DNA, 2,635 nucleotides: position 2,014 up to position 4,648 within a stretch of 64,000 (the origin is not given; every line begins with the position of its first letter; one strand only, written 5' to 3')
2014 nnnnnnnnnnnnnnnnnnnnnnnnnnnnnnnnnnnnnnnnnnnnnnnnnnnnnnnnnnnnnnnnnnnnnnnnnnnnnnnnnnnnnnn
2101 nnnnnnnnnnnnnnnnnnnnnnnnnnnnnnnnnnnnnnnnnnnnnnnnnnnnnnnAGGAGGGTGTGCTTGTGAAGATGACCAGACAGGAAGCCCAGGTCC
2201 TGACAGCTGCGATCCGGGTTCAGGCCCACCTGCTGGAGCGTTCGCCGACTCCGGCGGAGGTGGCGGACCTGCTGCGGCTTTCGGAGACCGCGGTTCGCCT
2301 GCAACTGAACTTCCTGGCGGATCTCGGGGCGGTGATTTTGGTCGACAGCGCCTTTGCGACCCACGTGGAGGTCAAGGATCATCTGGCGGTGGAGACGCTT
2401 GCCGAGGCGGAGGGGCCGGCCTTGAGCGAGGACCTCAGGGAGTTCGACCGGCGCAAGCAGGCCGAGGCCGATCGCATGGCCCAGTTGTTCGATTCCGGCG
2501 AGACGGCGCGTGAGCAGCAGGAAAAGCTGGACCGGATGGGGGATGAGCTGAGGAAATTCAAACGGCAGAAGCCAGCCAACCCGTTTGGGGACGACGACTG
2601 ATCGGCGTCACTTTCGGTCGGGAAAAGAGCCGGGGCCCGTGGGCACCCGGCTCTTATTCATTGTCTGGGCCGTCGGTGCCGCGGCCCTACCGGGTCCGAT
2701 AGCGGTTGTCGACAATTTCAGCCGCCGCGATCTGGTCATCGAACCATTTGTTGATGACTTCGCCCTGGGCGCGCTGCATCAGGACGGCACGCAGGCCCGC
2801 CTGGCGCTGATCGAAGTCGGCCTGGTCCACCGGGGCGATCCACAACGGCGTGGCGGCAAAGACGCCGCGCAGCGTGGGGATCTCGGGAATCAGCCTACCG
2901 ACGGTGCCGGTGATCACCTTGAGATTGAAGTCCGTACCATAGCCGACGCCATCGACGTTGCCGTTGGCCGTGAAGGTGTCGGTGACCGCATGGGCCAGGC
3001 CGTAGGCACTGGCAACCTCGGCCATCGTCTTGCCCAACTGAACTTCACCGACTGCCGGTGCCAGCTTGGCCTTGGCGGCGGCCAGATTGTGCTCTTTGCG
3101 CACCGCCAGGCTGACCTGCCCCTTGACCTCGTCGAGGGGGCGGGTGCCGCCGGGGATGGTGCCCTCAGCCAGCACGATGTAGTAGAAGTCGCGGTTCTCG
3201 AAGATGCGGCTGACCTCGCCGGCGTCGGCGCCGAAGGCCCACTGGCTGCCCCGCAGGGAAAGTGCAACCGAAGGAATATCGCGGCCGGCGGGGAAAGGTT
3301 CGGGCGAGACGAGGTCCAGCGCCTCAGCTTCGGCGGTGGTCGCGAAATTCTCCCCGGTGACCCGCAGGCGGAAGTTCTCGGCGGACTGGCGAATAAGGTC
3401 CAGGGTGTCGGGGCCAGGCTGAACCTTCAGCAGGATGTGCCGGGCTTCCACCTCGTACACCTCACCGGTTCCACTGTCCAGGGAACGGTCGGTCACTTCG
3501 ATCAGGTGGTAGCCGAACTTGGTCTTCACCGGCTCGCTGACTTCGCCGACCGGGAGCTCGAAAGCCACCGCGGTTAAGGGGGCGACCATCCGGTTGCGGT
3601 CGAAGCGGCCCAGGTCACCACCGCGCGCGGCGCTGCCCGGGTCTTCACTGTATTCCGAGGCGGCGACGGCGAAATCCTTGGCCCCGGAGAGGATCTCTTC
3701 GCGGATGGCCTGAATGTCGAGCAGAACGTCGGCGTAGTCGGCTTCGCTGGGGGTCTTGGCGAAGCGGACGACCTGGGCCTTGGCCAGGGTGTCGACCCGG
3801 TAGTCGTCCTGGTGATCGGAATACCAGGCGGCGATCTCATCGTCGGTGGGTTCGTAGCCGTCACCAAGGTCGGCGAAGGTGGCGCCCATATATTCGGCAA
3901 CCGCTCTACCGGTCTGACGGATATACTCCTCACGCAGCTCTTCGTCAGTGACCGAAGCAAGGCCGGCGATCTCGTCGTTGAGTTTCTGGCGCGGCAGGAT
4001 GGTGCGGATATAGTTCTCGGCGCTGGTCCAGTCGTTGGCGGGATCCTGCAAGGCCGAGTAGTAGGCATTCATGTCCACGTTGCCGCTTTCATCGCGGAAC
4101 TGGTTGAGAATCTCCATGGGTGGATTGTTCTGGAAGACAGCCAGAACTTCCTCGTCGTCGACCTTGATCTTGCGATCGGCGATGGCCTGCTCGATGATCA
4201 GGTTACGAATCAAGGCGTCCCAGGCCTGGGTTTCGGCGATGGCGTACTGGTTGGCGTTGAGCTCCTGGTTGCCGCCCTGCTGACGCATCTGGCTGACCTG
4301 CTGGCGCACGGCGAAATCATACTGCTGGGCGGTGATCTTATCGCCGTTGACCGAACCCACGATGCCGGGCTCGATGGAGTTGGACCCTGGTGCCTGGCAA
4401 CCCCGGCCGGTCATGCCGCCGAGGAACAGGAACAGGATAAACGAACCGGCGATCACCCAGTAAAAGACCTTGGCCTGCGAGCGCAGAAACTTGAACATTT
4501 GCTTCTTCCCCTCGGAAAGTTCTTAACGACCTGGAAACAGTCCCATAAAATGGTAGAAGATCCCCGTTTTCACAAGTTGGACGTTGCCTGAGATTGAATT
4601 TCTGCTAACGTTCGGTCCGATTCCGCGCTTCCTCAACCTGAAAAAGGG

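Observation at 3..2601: Helicase (DUF1998 Zn-finger) plus DnaQ-like exonuclease plus small wHTH protein: a MrfAB-like repair module or candidate defence locus at the window edge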

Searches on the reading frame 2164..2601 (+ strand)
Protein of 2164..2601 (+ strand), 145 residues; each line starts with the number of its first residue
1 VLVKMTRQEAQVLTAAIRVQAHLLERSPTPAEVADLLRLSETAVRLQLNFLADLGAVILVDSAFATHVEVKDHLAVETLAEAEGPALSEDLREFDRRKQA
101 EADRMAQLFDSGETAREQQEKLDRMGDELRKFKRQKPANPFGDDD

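Call 3: search_protein_families(library=pfam, proteins=[window:2164-2601:+], max_evalue=0.1)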
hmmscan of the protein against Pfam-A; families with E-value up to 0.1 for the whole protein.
window:2164-2601:+ (145 aa): 1 family
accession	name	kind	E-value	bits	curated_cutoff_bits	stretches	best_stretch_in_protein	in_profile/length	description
PF04539.22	Sigma70_r3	-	0.0004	20.9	25.3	1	12-45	5-38/78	Sigma-70 region 3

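Call 4: search_protein_families(library=padloc, proteins=[window:2164-2601:+], max_evalue=0.1)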
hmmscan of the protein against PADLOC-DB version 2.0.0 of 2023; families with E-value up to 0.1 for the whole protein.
window:2164-2601:+ (145 aa): 0 families

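Call 5: search_protein_families(library=ncbifam, proteins=[window:2164-2601:+], max_evalue=0.1)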
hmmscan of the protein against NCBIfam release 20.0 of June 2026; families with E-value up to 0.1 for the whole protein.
window:2164-2601:+ (145 aa): 3 families
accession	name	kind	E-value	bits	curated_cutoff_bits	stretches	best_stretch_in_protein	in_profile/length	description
NF047906.1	CdPbTransRegCmtR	equivalog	0.025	14.5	150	1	17-80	24-87/104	Cd(II)/Pb(II)-sensing metalloregulatory transcriptional regulator CmtR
TIGR02479.1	FliA_WhiG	subfamily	0.027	14.2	189.6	1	4-69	76-141/224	FliA/WhiG family RNA polymerase sigma factor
NF040947.1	trans_reg_LysM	equivalog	0.049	13.4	180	1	31-95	21-85/136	HTH-type transcriptional regulator LysM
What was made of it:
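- On ArsR/SmtB or MarR winged-helix regulators (ORF3): NCBIfam E-values are all 0.025 or higher (call 5).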

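Call 6: find_encoding_contigs(protein=window:2164-2601:+, flank=10000, max_places=6)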
Protein window:2164-2601:+ (145 aa): no gene with exactly this product is on record in the collection.

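Call 8: find_encoding_contigs(protein=window:2176-2601:+, flank=10000, max_places=6)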
Protein window:2176-2601:+ (141 aa): no gene with exactly this product is on record in the collection.

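Call 19: find_homologous_proteins(query=window:2164-2601:+, max_evalue=0.001)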
Query window:2164-2601:+ (145 aa): 42 proteins with E <= 0.001 among 185 candidates.
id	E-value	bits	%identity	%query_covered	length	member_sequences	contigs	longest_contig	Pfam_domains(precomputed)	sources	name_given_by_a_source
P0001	2.6e-82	291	99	99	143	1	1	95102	-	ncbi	-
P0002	1.0e-60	221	75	99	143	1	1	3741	-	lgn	-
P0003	6.1e-60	219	76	99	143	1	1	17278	PF04539.23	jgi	-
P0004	7.0e-58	212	74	98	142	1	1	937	-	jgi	jgi:hypothetical protein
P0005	9.9e-58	212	73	97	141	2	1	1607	-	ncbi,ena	-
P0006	5.8e-57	209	72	98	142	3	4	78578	-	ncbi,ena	-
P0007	7.6e-57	209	71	99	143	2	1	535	-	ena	-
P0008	1.4e-56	208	71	98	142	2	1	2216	-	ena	-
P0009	2.5e-56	207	71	98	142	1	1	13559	-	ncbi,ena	-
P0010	2.9e-56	207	71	98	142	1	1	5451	-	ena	-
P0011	1.4e-55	205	69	98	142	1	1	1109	-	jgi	jgi:hypothetical protein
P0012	5.4e-55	203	69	98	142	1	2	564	-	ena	-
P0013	5.9e-55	203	70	98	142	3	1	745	-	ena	-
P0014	6.1e-55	203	70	98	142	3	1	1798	-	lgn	-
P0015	1.4e-54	201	70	98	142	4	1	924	-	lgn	-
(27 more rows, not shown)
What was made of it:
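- Checked: ORF3, 2164-2601: the database entry P0001 starts at 2170 (143 aa, call 19).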

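Call 21: find_encoding_contigs(protein=P0001, flank=10000, max_places=4)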
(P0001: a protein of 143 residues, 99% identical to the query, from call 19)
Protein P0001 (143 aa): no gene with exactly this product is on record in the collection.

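Call 31: predict_structure(alignment_id=A1)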
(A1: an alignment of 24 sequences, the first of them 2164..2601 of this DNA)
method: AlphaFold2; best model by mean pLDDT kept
length: 145 residues; sequences in the alignment: 24
mean_pLDDT: 80.8   pTM: 0.54
mean pLDDT of the five models: 80.8, 77.7, 77.7, 77.0, 76.1
residues with pLDDT >= 90: 63; 70-90: 46; 50-70: 27; < 50: 9
segments of 3 or more residues with pLDDT < 50: 84-87, 142-145
pLDDT, mean of each block of 10 residues (from residue 1): 78 96 96 95 94 94 92 89 56 75 71 69 82 63 47
secondary structure, 60 per line:
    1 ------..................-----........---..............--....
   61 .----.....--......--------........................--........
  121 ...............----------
elements in order: H7-24 H30-37 H41-54 E57-61 E66-70 H73-78 H87-110 H113-135
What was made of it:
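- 2164..2601 (+): ORF3: a small winged-helix protein (145 aa from GTG 2164, or 143 aa from GTG 2170). It has a wHTH (aa 7-70), two long charged helices (aa 87-135) and a conserved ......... tail. It is probably co-transcribed with mrfB in this lineage, but is not a general MrfAB component. AlphaFold2 pLDDT 80.8, above 90 in the wHTH (call 31).
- On ArsR/SmtB or MarR winged-helix regulators (ORF3): The AlphaFold2 topology is H-H-H-beta-beta with pLDDT above 90 (call 31).
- Checked: Its model is a winged helix followed by long helices (call 31).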

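Call 34: fold_search(model_id=the predicted structure, library=pdb)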
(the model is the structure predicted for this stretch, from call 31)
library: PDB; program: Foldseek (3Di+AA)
matches with E <= 10: 1754; with E <= 0.001: 0
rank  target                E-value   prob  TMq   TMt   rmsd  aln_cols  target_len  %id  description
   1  1smt_A                2.7e-03  1.00  0.34  0.48   4.9        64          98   23  SMTB REPRESSOR FROM SYNECHOCOCCUS PCC7942 (released 1997-12-03)
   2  1r1t_B                2.7e-03  1.00  0.34  0.48   4.8        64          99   23  Crystal structure of the cyanobacterial metallothionein repressor SmtB in the apo-form (released 2004-05-18)
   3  1r23_A                3.5e-03  1.00  0.33  0.46   6.6        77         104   22  Crystal structure of the cyanobacterial metallothionein repressor SmtB in the Zn1-form (one Zn(II) per dimer) (released 2004-05-18)
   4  2d1h_A                3.5e-03  1.00  0.36  0.48   9.8       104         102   19  Crystal structure of ST1889 protein from thermoacidophilic archaeon Sulfolobus tokodaii (released 2006-09-05)
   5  6cda                  4.5e-03  1.00  0.38  0.56   2.8        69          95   16  Crystal structure of L34A CzrA in the Zn(II)bound state (released 2018-07-11)
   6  1smt_B                5.1e-03  1.00  0.33  0.47   4.7        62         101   24  SMTB REPRESSOR FROM SYNECHOCOCCUS PCC7942 (released 1997-12-03)
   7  6cdb_B                5.1e-03  1.00  0.34  0.49   5.5        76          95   18  Crystal Structure of V66L CzrA in the Zn(II)bound state (released 2018-07-11)
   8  1r22_B                5.8e-03  1.00  0.36  0.51   3.0        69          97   22  Crystal structure of the cyanobacterial metallothionein repressor SmtB (C14S/C61S/C121S mutant) in the Zn2alpha5-form (released 2004-05-18)
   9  1r1u_A                5.8e-03  1.00  0.34  0.50   4.7        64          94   19  Crystal structure of the metal-sensing transcriptional repressor CzrA from Staphylococcus aureus in the apo-form (released 2004-05-18)
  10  1r23_B                6.2e-03  1.00  0.33  0.48   4.7        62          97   24  Crystal structure of the cyanobacterial metallothionein repressor SmtB in the Zn1-form (one Zn(II) per dimer) (released 2004-05-18)
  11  1r1u_B                7.5e-03  1.00  0.34  0.50   4.7        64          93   19  Crystal structure of the metal-sensing transcriptional repressor CzrA from Staphylococcus aureus in the apo-form (released 2004-05-18)
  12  2d1h_B                8.0e-03  1.00  0.33  0.46   9.5        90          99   22  Crystal structure of ST1889 protein from thermoacidophilic archaeon Sulfolobus tokodaii (released 2006-09-05)
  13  2rdp                  8.0e-03  0.99  0.34  0.35   9.5       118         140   15  The structure of a MarR family protein from Bacillus stearothermophilus (released 2007-11-13)
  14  5yi1                  8.0e-03  0.98  0.32  0.35  12.8       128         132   18  Structure of Lactococcus lactis ZitR, C30AH42A mutant in apo form (released 2017-12-06)
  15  4jba_B                8.5e-03  1.00  0.39  0.42   2.5        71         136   21  Crystal Structure of the Oxidized Form of MarR from E.coli (released 2013-10-16)
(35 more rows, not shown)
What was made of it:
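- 2164..2601 (+): Weak ArsR/SmtB/MarR fold matches (call 34).
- On ArsR/SmtB or MarR winged-helix regulators (ORF3): Foldseek matches SmtB, CzrA and MarR at E about 3e-3 with TM about 0.5 on the target (call 34).
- Closest known: ArsR/SmtB- and MarR-type winged-helix regulators. Same: The predicted three-helix plus beta-hairpin wHTH superposes on SmtB, CzrA and MarR (call 34).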

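Call 43: search_protein_representatives(alignment_id=A1)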
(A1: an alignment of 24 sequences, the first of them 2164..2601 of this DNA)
Query: 24 sequences, 142 profile positions. Proteins with E-value up to 0.001 (for the whole library): 204; up to 1e-10: 108; up to 1e-30: 7. The best 150 are listed.
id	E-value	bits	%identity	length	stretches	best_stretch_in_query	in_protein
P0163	3.1e-54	199.0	-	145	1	2-142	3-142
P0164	3.7e-39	150.1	-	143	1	4-141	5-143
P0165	2.3e-38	147.5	-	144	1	3-141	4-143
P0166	1.8e-35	138.1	-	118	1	2-94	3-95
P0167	3.7e-34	133.9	-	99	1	31-127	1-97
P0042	7.6e-32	126.4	-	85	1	2-83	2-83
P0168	4.5e-31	123.9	-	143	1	3-141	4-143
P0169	7.2e-30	120.0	-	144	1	6-139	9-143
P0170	1.0e-29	119.5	-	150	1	5-142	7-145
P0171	1.6e-29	118.9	-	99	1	47-141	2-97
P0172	2.9e-29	118.0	-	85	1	57-141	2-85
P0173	3.9e-29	117.6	-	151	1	6-137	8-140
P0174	9.8e-28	113.1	-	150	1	2-136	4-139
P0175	7.8e-27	110.1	-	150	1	4-140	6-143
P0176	1.2e-26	109.6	-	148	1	5-142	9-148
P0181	1.6e-25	105.9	-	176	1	7-140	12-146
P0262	3.0e-11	59.6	-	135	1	6-129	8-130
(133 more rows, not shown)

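Call 47: find_encoding_contigs(protein=P0262, flank=6000, max_places=4)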
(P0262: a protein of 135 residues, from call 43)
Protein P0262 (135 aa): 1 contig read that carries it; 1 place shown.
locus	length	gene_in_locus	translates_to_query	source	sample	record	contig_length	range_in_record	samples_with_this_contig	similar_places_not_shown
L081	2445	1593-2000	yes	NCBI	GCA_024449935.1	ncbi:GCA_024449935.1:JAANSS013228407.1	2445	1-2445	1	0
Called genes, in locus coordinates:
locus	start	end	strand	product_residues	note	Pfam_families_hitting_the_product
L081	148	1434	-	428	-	PF03952:Enolase_N, PF00113:Enolase_C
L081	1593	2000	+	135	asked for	-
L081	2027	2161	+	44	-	-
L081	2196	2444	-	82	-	?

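Call 48: find_encoding_contigs(protein=P0170, flank=6000, max_places=4)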
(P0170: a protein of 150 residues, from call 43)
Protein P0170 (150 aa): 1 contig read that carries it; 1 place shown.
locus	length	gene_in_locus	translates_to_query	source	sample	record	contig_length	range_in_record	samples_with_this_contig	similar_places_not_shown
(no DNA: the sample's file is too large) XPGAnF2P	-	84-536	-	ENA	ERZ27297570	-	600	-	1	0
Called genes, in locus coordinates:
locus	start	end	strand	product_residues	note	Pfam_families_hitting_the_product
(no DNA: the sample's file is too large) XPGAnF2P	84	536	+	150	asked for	-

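Call 50: find_related_loci(query=A3, collection=metagenome_contigs, flank=6000)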
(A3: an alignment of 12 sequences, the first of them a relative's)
Query A3 (139 aa) in metagenome_contigs; peptide patterns used: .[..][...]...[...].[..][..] (x = any residue, [..] = any of these).
353 stretches matched a pattern; 307 encode a relative of the query (tblastn E <= 1e-3); the best 80 are kept; 80 distinct loci.
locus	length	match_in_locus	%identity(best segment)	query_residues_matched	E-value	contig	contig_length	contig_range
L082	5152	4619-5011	50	1-131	7e-40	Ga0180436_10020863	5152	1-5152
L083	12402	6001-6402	46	1-134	4e-37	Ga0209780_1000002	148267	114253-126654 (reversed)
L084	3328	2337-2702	51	1-122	6e-39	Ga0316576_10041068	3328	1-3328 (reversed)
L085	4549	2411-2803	47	1-131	7e-38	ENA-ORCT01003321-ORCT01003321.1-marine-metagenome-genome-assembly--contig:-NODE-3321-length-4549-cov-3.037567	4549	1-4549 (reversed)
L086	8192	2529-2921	47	1-131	7e-38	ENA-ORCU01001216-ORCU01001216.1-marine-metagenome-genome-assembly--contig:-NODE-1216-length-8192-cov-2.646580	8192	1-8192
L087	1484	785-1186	44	1-134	7e-37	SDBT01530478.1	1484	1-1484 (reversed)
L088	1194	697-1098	44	1-134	1e-37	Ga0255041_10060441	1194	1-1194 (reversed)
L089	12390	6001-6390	46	1-130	5e-36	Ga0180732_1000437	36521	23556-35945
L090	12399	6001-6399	48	7-136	7e-36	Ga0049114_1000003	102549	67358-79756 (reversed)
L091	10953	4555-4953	48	7-136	7e-36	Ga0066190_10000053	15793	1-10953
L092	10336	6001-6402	45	1-134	7e-36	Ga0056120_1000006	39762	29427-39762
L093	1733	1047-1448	43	1-134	6e-36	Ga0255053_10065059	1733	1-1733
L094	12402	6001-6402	44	1-136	1e-35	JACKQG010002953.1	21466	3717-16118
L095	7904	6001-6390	47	1-130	2e-35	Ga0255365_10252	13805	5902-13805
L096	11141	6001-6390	47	1-130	2e-35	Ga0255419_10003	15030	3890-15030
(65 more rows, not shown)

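Call 54: search_protein_families(library=pfam, alignment_id=A3, max_evalue=0.01)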
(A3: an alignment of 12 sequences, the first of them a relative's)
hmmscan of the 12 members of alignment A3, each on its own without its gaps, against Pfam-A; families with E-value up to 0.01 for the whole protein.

A. member 1, P0288 (139 aa): 1 family
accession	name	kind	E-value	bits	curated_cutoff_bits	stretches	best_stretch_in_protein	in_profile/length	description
PF13545.12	HTH_Crp_2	-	0.00046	20.5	27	1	25-79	20-70/70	Crp-like helix-turn-helix domain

B. families by the number of members that match (of 12 scanned): 10 families
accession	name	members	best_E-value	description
PF13545.12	HTH_Crp_2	7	2e-05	Crp-like helix-turn-helix domain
PF04539.22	Sigma70_r3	6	1.1e-05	Sigma-70 region 3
PF12802.13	MarR_2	3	3.7e-05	MarR family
PF14394.12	DUF4423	2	0.0038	Domain of unknown function (DUF4423)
PF01726.22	LexA_DNA_bind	1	0.00048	LexA DNA binding domain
PF02082.26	Rrf2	1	0.0005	Iron-dependent Transcriptional regulator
PF10007.15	DUF2250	1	0.0032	Uncharacterized protein conserved in archaea (DUF2250)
PF24409.1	wHTH-PRTase_assc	1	0.0071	wHTH-PRTase associated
PF13080.11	DUF3926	1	0.0078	Protein of unknown function (DUF3926)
PF17798.6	TRIF-NTD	1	0.0084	TRIF N-terminal domain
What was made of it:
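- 2164..2601 (+): Sub-threshold Sigma70_r3 and Crp/MarR HTH hits (calls 3, 54).
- On ArsR/SmtB or MarR winged-helix regulators (ORF3): Only sub-threshold Sigma70_r3, HTH_Crp_2 and MarR_2 hits (calls 3, 54).
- Closest known: ArsR/SmtB- and MarR-type winged-helix regulators. Same: Weak HTH_Crp_2, MarR_2 and Sigma70_r3 profile hits recur across family members (call 54).
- Closest known: ArsR/SmtB- and MarR-type winged-helix regulators. Different: The family has no curated model in Pfam or NCBIfam (calls 3, 5, 54).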

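Call 55: find_encoding_contigs(protein=P0181, flank=6000, max_places=3)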
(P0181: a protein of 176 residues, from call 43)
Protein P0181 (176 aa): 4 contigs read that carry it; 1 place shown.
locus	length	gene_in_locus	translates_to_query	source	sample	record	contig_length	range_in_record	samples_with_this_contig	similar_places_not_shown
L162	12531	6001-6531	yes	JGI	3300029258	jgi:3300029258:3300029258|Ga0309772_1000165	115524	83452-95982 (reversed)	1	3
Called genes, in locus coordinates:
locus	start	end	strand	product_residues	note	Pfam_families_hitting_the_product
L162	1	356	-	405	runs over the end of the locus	PF13581:HATPase_c_2 (weak), PF02518:HATPase_c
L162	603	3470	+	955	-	PF08471:Ribonuc_red_2_N, PF02867:Ribonuc_red_lgC, PF12637:TSCPD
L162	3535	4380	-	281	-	PF03631:Virul_fac_BrkB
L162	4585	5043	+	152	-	-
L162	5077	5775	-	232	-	PF01325:Fe_dep_repress, PF01022:HTH_5 (faint), PF01047:MarR (weak), PF12802:MarR_2 (weak), PF13412:HTH_24 (weak), PF09339:HTH_IclR (weak), PF02742:Fe_dep_repr_C, PF04023:FeoA (weak), +1 more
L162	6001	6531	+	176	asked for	PF04539:Sigma70_r3 (faint)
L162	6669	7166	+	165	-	PF01899:MNHE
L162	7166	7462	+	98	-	PF04066:MrpF_PhaF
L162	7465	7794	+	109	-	PF03334:PhaG_MnhG_YufB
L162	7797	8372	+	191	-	PF13244:MbhD, PF20501:MbhE (weak)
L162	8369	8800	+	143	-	PF04039:MnhB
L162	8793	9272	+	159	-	PF00420:Oxidored_q2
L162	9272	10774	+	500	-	PF00361:Proton_antipo_M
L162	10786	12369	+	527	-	PF00662:Proton_antipo_N (faint), PF00361:Proton_antipo_M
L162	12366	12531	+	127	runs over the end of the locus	-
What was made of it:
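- P0181 lies beside a DtxR-like gene and an mrp operon (call 55). A member that keeps an NPF tail (P0181) sits next to an mrp antiporter operon (call 55).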

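Call 56: find_encoding_contigs(protein=P0174, flank=6000, max_places=3)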
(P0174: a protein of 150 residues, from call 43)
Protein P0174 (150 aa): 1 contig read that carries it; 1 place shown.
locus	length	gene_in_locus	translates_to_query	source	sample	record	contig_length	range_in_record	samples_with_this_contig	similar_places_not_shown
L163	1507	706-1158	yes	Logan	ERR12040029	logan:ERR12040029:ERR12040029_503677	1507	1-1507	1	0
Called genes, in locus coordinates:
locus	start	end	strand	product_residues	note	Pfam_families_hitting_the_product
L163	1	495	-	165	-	?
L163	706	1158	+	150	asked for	-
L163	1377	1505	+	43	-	?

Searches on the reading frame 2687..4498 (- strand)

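Call 35: search_protein_families(library=pfam, proteins=[window:2687-4498:-], max_evalue=0.01)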
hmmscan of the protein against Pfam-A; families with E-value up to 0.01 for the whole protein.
window:2687-4498:- (603 aa): 6 families
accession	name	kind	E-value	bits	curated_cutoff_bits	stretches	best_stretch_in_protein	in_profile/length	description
PF00639.27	Rotamase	-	7.3e-28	97.8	21.7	1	247-337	7-97/97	PPIC-type PPIASE domain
PF13623.11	SurA_N_2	-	5.7e-24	85.1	28.5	1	3-149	2-144/145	SurA-like N-terminal domain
PF13616.12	Rotamase_3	-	1.1e-22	81.2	22.5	1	251-338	30-115/116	PPIC-type PPIASE domain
PF13624.11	SurA_N_3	-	1.5e-19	70.9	27.2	1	1-173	1-161/162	SurA-like N-terminal domain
PF13145.12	Rotamase_2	-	1.4e-17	65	27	2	217-338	1-108/121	PPIC-type PPIASE domain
PF05698.19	Trigger_C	-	0.0065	17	22.7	0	58-119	48-117/162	Bacterial trigger factor protein (TF) C-terminus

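Call 58: search_protein_families(library=padloc, proteins=[window:2687-4498:-], max_evalue=0.001)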
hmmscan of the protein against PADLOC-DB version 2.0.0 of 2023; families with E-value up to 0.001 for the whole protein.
window:2687-4498:- (603 aa): 0 families
